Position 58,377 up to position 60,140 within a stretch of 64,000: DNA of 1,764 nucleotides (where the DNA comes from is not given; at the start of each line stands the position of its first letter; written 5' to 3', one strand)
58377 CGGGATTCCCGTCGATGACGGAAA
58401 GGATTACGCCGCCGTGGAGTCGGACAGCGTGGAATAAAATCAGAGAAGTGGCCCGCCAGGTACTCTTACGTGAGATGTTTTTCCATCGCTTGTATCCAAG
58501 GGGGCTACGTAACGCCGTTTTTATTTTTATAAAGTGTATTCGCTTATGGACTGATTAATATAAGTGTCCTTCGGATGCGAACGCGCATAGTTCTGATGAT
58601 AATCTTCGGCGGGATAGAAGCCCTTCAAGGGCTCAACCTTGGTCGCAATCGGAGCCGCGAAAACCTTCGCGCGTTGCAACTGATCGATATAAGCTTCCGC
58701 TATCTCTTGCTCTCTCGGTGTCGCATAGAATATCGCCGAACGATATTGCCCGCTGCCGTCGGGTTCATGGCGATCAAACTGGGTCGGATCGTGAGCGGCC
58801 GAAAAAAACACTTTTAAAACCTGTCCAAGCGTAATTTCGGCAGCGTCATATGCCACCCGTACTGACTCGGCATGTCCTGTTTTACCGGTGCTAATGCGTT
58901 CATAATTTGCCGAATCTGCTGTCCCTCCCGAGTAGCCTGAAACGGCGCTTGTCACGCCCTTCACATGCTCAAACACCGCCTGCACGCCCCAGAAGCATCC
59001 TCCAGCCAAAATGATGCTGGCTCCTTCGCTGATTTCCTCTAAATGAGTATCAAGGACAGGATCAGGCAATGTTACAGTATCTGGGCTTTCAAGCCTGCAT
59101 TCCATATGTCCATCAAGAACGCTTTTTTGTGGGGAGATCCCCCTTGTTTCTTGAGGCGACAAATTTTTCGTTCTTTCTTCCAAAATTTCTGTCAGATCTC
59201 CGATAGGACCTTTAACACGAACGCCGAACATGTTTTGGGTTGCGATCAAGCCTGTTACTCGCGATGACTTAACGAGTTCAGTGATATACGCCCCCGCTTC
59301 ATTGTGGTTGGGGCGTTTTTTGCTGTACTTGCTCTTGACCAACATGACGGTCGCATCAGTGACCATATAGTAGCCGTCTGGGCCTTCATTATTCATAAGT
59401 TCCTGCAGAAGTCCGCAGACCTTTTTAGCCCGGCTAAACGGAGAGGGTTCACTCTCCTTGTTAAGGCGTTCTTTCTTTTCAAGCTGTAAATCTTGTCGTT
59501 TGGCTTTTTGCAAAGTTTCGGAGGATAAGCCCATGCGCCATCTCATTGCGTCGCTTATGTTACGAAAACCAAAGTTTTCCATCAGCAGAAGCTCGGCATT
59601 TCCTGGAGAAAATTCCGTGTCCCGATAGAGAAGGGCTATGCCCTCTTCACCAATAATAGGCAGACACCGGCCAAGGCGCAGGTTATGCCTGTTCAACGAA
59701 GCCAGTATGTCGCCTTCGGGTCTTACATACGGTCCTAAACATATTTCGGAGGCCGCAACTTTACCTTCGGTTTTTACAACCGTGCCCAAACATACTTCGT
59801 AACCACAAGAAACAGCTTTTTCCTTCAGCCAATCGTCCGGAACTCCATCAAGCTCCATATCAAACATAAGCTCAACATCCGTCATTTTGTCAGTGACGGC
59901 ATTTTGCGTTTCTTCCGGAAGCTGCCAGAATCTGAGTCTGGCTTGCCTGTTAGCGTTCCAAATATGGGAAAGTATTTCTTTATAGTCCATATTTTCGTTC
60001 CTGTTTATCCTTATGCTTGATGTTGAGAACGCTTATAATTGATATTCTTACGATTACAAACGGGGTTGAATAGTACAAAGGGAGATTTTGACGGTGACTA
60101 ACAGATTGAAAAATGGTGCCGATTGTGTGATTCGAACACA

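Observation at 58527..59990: MsrA fused to a 300-aa AT-rich N-terminal domain of unknown function, beside a tRNA gene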

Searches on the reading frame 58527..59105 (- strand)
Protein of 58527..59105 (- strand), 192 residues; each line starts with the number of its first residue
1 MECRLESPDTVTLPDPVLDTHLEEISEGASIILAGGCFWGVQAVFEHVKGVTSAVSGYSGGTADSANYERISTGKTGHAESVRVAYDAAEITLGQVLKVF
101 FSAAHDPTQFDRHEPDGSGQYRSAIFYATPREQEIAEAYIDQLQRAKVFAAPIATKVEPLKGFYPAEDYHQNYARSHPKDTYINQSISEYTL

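Call 21: find_homologous_proteins(query=window:58527-59105:-, max_evalue=1e-10)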
Query window:58527-59105:- (192 aa): 8000 proteins with E <= 1e-10 among 8000 candidates; the best 120 are listed.
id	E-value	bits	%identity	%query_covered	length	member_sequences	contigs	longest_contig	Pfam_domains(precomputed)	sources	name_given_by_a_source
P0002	2.0e-77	277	66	94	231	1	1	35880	PF01625.29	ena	-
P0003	2.0e-77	277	66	94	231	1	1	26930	PF01625.29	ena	-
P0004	2.9e-76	273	66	94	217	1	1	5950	PF01625.29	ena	-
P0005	9.8e-76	272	66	94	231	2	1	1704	PF01625.29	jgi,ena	-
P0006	2.1e-74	267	64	94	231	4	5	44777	PF01625.29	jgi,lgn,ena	jgi:peptide-methionine (S)-S-oxide reductase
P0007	3.0e-74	267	63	94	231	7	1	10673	PF01625.29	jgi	jgi:peptide-methionine (S)-S-oxide reductase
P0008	3.8e-74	266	64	94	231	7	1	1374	PF01625.29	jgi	jgi:peptide-methionine (S)-S-oxide reductase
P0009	3.9e-74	266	64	95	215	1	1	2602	PF01625.29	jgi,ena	-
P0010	4.4e-74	266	64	95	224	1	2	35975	PF01625.29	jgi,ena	-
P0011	1.1e-73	265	65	94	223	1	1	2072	PF01625.29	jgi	jgi:peptide-methionine (S)-S-oxide reductase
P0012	2.7e-73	264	64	95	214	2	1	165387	PF01625.29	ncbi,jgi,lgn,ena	-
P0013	2.7e-73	264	63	95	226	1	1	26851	PF01625.29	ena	-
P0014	1.7e-72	261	64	94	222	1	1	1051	PF01625.29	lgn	-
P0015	2.6e-72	260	61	95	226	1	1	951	PF01625.29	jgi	jgi:peptide-methionine (S)-S-oxide reductase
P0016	6.3e-72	259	61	95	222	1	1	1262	PF01625.29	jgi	jgi:peptide-methionine (S)-S-oxide reductase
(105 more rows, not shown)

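Call 56: find_encoding_contigs(protein=P0002, flank=6000, max_places=3)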
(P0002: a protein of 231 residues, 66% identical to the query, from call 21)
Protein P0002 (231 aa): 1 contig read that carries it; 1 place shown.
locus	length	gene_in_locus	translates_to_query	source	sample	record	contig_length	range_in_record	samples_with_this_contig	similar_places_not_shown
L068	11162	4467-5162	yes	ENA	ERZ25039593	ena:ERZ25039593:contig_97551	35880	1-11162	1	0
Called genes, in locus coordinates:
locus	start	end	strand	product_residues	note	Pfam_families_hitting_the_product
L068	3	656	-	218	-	?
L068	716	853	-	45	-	-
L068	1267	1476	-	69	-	PF04014:MazE_antitoxin (weak)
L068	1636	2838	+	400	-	-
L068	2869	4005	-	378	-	PF13495:Phage_int_SAM_4 (weak), PF00589:Phage_integrase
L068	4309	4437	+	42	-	-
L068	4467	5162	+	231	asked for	PF01625:PMSR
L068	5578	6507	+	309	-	PF07796:DUF1638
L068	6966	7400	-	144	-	PF01325:Fe_dep_repress, PF02742:Fe_dep_repr_C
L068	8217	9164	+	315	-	PF01297:ZnuA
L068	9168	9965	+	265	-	PF00005:ABC_tran, PF02463:SMC_N (faint), PF13304:AAA_21 (weak)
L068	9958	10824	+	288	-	PF00950:ABC-3, PF01032:FecCD (weak)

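Call 57: find_encoding_contigs(protein=P0012, flank=6000, max_places=3)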
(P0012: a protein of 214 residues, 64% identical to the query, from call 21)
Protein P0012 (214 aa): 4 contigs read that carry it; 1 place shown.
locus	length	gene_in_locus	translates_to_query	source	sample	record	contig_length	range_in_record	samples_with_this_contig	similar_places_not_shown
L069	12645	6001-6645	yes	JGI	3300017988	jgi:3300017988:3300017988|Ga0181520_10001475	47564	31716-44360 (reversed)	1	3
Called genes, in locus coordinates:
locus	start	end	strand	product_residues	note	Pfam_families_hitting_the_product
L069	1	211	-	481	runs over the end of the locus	PF25371:DUF7884 (weak), PF02353:CMAS, PF13489:Methyltransf_23, PF13847:Methyltransf_31 (weak), PF08241:Methyltransf_11, PF08242:Methyltransf_12, PF13649:Methyltransf_25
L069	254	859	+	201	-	PF14512:TM1586_NiRdase (faint), PF00881:Nitroreductase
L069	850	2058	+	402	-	PF00083:Sugar_tr, PF07690:MFS_1, PF00083:Sugar_tr, PF07690:MFS_1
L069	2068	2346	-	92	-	PF22277:EncFtn-like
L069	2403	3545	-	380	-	PF12679:ABC2_membrane_2, PF12698:ABC2_membrane_3, PF01061:ABC2_membrane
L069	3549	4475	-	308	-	PF00005:ABC_tran, PF13304:AAA_21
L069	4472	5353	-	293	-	PF25917:BSH_RND (weak)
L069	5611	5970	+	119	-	PF01641:SelR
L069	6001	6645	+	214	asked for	PF01625:PMSR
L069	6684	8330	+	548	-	PF02683:DsbD_TM, PF13386:DsbD_2 (weak), PF00578:AhpC-TSA, PF08534:Redoxin, PF13905:Thioredoxin_8, PF17991:Thioredoxin_10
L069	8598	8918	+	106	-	-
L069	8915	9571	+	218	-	PF00440:TetR_N, PF14246:TetR_C_7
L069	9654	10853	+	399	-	PF11737:DUF3300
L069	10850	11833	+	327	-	PF11453:DUF2950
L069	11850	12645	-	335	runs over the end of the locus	PF00248:Aldo_ket_red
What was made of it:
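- On Extracytoplasmic (leader-bearing) MsrA subfamily: Compare P0012 in msrB-msrA-DsbD/Trx (call 57).
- Relative P0012 sits in an msrB-msrA-DsbD/thioredoxin cluster (call 57).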

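Call 68: search_solved_structures(query=window:58527-59105:-, max_evalue=1e-10, show_alignments=2)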
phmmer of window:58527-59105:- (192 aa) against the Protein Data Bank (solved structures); distinct sequences matched with E-value up to 1e-10: 30.
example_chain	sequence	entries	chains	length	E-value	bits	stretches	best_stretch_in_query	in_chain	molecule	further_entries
3bqe_A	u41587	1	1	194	1.4e-37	132.5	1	30-179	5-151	Peptide methionine sulfoxide reductase msrA/msrB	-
3bqg_A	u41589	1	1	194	1.4e-37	132.5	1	30-179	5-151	Peptide methionine sulfoxide reductase msrA/msrB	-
3bqh_A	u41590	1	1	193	1.4e-37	132.5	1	30-179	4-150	Peptide methionine sulfoxide reductase msrA/msrB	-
3bqf_A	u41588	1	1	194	3.6e-36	127.9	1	30-179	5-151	Peptide methionine sulfoxide reductase msrA/msrB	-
2iem_A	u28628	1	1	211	1.3e-31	113.1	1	22-178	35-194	Peptide methionine sulfoxide reductase msrA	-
1ff3_A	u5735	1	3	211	6.1e-31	110.9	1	22-178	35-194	PEPTIDE METHIONINE SULFOXIDE REDUCTASE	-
2gt3_A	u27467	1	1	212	6.2e-31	110.8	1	22-178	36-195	Methionine Sulfoxide Reductase A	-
7e43_B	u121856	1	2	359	6.5e-31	110.8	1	29-179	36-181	Peptide methionine sulfoxide reductase MsrA/MsrB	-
2j89_A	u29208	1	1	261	1.2e-30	109.9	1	33-175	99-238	METHIONINE SULFOXIDE REDUCTASE A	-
6yev_A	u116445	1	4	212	8e-30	107.2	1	22-178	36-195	Peptide methionine sulfoxide reductase MsrA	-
7ot4_A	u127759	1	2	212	9.6e-30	107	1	22-178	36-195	Peptide methionine sulfoxide reductase MsrA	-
4gwb_A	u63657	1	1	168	3.8e-28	101.8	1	31-179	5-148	Peptide methionine sulfoxide reductase MsrA 3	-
2l90_A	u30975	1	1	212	2.6e-27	99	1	22-179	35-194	Peptide methionine sulfoxide reductase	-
5fa9_A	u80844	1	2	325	2.8e-27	98.9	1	31-179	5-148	Peptide methionine sulfoxide reductase MsrA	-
6agv_A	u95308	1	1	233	3.5e-27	98.6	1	22-179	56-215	Mitochondrial peptide methionine sulfoxide reductase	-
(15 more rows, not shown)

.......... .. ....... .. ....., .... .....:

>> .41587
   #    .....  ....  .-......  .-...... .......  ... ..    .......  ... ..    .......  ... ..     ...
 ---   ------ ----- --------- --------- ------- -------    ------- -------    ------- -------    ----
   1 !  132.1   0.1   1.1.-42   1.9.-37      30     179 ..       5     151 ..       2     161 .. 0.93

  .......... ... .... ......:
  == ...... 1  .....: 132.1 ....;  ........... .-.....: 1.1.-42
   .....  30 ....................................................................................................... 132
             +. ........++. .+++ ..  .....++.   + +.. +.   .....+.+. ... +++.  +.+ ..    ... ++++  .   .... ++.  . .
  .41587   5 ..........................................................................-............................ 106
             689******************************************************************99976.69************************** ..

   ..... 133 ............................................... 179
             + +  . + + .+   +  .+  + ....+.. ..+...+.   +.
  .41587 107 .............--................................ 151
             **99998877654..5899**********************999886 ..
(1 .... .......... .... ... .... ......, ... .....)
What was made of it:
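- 58560..59015 (-): MsrA catalytic domain (Pfam PMSR aa 326-477). GCFWG has Cys332 at 58995-58997. The best solved relative is the MsrA domain of N. meningitidis PilB, 3bqe, E 1.4e-37 (call 68).
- Closest known: Known MsrA fusion proteins: MsrAB / MsrBA and Trx-MsrA-MsrB. Same: The MsrA core is most similar in sequence to the PilB MsrA domain (call 68).
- The best solved match is the MsrA domain of PilB (call 68).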

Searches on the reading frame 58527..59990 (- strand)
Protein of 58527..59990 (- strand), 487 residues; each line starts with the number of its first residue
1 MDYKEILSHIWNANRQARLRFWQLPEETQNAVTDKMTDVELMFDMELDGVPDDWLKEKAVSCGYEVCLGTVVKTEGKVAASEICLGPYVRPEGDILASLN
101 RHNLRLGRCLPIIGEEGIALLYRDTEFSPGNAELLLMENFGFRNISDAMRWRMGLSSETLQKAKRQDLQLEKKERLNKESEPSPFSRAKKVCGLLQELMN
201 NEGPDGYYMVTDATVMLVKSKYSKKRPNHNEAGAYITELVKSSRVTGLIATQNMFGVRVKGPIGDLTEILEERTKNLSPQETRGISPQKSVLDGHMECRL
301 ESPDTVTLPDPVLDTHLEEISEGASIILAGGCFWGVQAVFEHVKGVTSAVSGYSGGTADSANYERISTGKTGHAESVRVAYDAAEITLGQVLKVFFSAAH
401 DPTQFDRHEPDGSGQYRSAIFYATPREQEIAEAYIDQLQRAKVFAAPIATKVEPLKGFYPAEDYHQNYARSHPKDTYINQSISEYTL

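Call 4: search_protein_families(library=pfam, proteins=[window:58527-59990:-], max_evalue=1)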
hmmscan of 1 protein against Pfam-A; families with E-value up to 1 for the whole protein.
window:58527-59990:- (487 aa): 1 family
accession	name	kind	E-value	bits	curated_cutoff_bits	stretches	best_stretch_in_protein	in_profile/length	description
PF01625.27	PMSR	-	2e-53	181.2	23.7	1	326-477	2-151/153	Peptide methionine sulfoxide reductase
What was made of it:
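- On MsrA (peptide-methionine (S)-S-oxide reductase; Pfam PF01625, TIGR00401): PF01625 scores 181.2 bits against 23.7, over aa 326-477 and model positions 2-151 of 153 (call 4).
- Checked: MsrA domain: Pfam PMSR covers aa 326-477, E 2e-53, 181 bits against a cut-off of 23.7 (call 4).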

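Call 5: search_protein_families(library=ncbifam, proteins=[window:58527-59990:-], max_evalue=1)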
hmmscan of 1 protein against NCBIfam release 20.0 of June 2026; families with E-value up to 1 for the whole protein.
window:58527-59990:- (487 aa): 5 families
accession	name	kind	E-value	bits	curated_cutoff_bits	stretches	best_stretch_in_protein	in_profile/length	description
NF004042.0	PRK05550.1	equivalog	1.3e-52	178.7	330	1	320-479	131-286/293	bifunctional methionine sulfoxide reductase B/A protein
TIGR00401.1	msrA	equivalog_domain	5.1e-44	150.3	108.1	1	326-474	3-150/153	peptide-methionine (S)-S-oxide reductase MsrA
NF010625.0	PRK14018.1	equivalog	1.1e-38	133.1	522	1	320-474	195-345/521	bifunctional peptide-methionine (S)-S-oxide reductase MsrA/peptide-methionine (R)-S-oxide reductase MsrB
NF004038.0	PRK05528.1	equivalog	7.9e-20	71.5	200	1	325-476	3-144/157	peptide-methionine (S)-S-oxide reductase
NF041383.1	Trx_VPGUxxT_two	exception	0.03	14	275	1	318-399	140-204/287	VPGUxxT family thioredoxin-like (seleno)protein, type 2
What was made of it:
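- On MsrA (peptide-methionine (S)-S-oxide reductase; Pfam PF01625, TIGR00401): TIGR00401 scores 150.3 against 108.1 (call 5).
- On Bifunctional MsrAB / PilB-type fusions: NF004042 scores 178.7 against a 330 cut-off and NF010625 scores 133.1 against 522, both matched over the MsrA part only (call 5).
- Closest known: Known MsrA fusion proteins: MsrAB / MsrBA and Trx-MsrA-MsrB. Different: The bifunctional NCBIfam models are matched only over their MsrA part and fall far below cut-off: 179 against 330 bits, and 133 against 522 bits (call 5).
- Checked: TIGR00401 scores 150 bits against a cut-off of 108 (call 5).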

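Call 28: predict_structure(protein=window:58527-59990:-)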
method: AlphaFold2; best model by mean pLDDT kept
length: 487 residues; sequences in the alignment: 1
mean_pLDDT: 33.5   pTM: 0.20
mean pLDDT of the five models: 33.5, 28.6, 27.8, 27.1, 25.8
residues with pLDDT >= 90: 0; 70-90: 0; 50-70: 0; < 50: 487
segments of 3 or more residues with pLDDT < 50: 1-487
pLDDT, mean of each block of 10 residues (from residue 1): 33 31 35 31 25 32 30 29 34 35 34 34 36 37 39 38 40 41 33 38 36 33 36 43 34 27 34 37 30 26 25 29 27 36 36 34 37 35 37 33 32 30 35 38 28 32 36 30 26
secondary structure, 60 per line:
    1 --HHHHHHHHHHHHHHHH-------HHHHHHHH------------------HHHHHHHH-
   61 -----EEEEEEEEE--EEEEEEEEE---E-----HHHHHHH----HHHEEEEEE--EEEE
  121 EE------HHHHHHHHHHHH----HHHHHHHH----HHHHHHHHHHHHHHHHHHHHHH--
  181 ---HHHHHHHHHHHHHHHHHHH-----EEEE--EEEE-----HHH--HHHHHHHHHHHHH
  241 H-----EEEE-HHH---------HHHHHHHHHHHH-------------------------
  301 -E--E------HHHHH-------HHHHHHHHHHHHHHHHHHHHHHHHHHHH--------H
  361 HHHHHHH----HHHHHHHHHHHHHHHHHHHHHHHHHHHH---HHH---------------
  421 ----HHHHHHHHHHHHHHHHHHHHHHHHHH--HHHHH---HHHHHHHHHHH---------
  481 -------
elements in order: H3-18 H26-33 H52-59 E66-74 E77-85 H95-101 E109-114 E117-122 H129-140 H145-152 H157-178 H184-202 E208-211 E214-217 H228-241 E247-250 H264-275 H312-316 H324-351 H360-367 H372-399 H425-450 H453-457 H461-471
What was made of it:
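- Tried and rejected: A single-sequence AlphaFold2 run of the whole ORF was useless, pLDDT 33.5 (call 28).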
